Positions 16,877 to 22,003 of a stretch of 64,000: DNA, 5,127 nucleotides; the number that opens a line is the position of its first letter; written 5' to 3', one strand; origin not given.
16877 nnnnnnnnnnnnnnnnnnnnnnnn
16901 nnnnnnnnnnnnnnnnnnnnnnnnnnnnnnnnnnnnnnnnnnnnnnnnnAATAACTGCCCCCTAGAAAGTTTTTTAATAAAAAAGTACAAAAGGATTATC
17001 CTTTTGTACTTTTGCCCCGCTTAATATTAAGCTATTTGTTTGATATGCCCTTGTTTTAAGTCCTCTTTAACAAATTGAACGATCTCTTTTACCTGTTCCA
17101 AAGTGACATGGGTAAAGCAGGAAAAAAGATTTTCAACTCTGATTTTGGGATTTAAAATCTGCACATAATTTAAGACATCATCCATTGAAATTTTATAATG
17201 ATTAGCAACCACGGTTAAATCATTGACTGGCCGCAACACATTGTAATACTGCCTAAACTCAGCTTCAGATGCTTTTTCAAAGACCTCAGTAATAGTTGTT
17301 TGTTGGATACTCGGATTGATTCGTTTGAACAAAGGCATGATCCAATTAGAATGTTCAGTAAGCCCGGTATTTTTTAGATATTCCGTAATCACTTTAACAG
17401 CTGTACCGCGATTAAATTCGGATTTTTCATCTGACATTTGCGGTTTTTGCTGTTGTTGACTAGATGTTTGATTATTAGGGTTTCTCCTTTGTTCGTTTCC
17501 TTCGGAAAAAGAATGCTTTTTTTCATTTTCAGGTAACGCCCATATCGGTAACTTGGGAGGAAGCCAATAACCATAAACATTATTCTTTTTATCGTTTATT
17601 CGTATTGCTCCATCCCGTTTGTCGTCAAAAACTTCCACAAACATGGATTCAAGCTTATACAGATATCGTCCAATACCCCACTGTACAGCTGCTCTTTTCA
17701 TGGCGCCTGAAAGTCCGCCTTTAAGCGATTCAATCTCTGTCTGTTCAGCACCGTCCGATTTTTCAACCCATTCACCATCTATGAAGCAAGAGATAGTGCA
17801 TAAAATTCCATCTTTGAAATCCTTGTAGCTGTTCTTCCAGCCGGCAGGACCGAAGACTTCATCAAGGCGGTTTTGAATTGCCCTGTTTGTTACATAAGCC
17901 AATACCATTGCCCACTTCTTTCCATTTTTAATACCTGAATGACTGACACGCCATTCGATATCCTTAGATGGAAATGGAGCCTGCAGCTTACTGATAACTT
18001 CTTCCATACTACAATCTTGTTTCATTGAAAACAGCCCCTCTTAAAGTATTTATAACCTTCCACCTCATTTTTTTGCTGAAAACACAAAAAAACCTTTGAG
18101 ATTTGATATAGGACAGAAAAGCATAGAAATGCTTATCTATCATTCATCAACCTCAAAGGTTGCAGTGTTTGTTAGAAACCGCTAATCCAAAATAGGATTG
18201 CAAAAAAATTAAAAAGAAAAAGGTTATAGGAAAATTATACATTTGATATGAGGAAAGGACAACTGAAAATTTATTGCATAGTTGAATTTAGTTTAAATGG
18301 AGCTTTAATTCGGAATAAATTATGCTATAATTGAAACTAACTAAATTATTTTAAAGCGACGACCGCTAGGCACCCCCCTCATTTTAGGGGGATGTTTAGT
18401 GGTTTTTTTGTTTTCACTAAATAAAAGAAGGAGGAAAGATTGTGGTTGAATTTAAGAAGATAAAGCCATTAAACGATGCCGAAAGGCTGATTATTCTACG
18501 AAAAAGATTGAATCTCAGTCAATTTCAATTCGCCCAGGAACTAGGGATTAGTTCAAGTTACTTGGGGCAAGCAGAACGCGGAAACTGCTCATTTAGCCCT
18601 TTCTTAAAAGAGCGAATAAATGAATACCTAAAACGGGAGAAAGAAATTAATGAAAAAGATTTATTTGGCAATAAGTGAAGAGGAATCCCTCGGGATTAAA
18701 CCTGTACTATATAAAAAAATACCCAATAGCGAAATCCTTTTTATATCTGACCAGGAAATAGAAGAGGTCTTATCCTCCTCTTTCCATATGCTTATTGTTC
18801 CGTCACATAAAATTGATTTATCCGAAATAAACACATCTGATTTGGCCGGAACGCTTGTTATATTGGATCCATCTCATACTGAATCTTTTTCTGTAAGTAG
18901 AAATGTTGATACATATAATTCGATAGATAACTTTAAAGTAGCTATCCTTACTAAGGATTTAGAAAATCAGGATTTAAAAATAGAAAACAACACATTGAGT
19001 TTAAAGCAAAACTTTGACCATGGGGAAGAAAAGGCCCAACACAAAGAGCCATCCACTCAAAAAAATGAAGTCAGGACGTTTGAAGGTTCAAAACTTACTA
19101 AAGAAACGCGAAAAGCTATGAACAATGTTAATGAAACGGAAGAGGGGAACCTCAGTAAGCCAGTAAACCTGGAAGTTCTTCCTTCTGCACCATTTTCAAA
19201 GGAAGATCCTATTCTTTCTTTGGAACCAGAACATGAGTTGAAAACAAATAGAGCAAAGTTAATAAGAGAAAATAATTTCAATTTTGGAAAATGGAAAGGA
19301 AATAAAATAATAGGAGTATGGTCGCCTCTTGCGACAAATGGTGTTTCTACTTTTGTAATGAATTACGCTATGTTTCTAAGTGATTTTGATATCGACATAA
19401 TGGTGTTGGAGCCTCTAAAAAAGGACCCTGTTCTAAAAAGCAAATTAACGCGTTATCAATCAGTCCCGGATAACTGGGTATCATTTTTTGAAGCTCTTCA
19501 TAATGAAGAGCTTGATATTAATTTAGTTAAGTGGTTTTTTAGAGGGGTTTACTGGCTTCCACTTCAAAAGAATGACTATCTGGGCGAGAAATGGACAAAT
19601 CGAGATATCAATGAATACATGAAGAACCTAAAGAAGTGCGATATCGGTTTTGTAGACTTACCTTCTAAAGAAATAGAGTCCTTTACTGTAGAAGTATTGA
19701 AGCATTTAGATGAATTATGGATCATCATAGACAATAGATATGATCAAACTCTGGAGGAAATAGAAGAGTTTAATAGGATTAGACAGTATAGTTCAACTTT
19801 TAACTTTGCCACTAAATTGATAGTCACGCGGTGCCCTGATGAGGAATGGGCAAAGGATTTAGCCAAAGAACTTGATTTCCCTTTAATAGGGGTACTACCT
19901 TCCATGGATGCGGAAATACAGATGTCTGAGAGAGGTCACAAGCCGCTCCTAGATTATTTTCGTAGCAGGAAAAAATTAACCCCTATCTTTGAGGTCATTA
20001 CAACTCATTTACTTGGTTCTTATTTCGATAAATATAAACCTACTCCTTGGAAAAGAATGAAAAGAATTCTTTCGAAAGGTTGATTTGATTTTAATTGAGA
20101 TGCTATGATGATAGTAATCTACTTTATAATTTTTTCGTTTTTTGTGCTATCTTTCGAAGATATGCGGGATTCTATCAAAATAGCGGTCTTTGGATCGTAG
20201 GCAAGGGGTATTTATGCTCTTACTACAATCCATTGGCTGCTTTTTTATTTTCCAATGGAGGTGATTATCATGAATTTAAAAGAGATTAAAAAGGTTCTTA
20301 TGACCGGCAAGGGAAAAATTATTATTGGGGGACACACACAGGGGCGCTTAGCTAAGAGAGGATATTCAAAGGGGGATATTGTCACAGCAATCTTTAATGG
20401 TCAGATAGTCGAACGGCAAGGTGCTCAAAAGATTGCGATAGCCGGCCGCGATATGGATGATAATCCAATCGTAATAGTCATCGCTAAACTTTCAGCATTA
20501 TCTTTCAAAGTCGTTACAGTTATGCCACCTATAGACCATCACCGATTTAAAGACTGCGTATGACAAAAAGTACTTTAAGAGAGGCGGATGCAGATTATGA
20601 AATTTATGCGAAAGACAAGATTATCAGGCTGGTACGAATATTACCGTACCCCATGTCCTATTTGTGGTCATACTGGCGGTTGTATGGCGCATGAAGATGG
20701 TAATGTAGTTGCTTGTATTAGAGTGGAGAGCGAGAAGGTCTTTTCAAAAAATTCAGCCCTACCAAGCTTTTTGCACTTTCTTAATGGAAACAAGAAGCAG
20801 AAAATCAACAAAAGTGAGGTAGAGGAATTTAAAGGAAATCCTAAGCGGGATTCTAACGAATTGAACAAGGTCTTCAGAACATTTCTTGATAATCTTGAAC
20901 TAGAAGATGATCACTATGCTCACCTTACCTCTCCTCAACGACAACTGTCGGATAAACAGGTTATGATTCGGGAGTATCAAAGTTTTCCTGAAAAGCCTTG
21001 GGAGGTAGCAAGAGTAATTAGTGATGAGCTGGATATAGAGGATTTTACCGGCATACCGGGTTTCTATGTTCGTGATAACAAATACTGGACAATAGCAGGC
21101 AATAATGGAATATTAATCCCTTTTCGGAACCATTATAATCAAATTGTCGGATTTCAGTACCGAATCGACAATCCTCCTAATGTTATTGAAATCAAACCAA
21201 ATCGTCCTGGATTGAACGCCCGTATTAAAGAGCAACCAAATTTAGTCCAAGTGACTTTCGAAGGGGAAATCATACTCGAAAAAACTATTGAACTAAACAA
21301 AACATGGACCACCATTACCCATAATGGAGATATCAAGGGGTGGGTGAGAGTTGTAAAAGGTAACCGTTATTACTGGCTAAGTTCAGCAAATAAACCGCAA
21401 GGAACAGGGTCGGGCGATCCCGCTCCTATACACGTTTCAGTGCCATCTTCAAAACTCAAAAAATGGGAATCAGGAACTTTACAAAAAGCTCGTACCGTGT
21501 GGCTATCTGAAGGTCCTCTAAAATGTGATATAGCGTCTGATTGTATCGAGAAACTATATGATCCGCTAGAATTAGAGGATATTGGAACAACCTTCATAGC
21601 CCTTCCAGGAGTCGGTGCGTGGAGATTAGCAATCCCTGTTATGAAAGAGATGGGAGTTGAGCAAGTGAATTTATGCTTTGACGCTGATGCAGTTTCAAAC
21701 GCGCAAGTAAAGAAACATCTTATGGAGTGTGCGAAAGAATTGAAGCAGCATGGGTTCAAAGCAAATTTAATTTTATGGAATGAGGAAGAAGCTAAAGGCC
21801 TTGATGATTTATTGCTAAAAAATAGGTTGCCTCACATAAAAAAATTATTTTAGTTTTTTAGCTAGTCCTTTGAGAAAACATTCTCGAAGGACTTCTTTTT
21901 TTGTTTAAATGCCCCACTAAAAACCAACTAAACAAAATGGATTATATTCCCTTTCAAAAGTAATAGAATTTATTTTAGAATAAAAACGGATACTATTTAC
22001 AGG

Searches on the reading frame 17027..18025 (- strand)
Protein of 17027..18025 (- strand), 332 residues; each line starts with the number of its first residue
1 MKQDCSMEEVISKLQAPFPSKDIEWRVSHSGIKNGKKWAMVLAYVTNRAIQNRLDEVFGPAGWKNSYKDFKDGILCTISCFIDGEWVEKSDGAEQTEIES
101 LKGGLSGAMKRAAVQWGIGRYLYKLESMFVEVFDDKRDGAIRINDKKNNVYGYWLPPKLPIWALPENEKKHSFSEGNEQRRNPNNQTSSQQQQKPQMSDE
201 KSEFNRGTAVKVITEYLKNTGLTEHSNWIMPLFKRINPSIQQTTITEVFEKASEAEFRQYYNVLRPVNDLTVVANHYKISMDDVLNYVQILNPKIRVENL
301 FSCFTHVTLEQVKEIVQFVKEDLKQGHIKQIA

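Call 15: search_protein_families(library=pfam, proteins=[window:17027-18025:-])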
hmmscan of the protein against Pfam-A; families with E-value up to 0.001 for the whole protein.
window:17027-18025:- (332 aa): 1 family
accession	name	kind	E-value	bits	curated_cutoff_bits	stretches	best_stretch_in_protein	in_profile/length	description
PF04098.21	Rad52_Rad22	-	5e-20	72.4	20.3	1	8-137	3-149/153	Rad52/22 family double-strand break repair protein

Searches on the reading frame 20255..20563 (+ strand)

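Call 15: search_protein_families(library=pfam, proteins=[window:20255-20563:+])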
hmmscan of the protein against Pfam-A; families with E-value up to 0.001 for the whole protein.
window:20255-20563:+ (102 aa): 1 family
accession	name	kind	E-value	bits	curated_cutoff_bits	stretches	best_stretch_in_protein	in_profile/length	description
PF14076.12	DUF4258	-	5.4e-09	36.7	25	1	27-90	4-70/71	Domain of unknown function (DUF4258)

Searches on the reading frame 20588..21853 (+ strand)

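Call 15: search_protein_families(library=pfam, proteins=[window:20588-21853:+])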
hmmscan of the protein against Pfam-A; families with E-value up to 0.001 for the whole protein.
window:20588-21853:+ (421 aa): 1 family
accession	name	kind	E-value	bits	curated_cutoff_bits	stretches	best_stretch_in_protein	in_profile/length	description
PF12965.13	DUF3854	-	7.5e-09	36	23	1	358-412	70-126/130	Domain of unknown function (DUF3854)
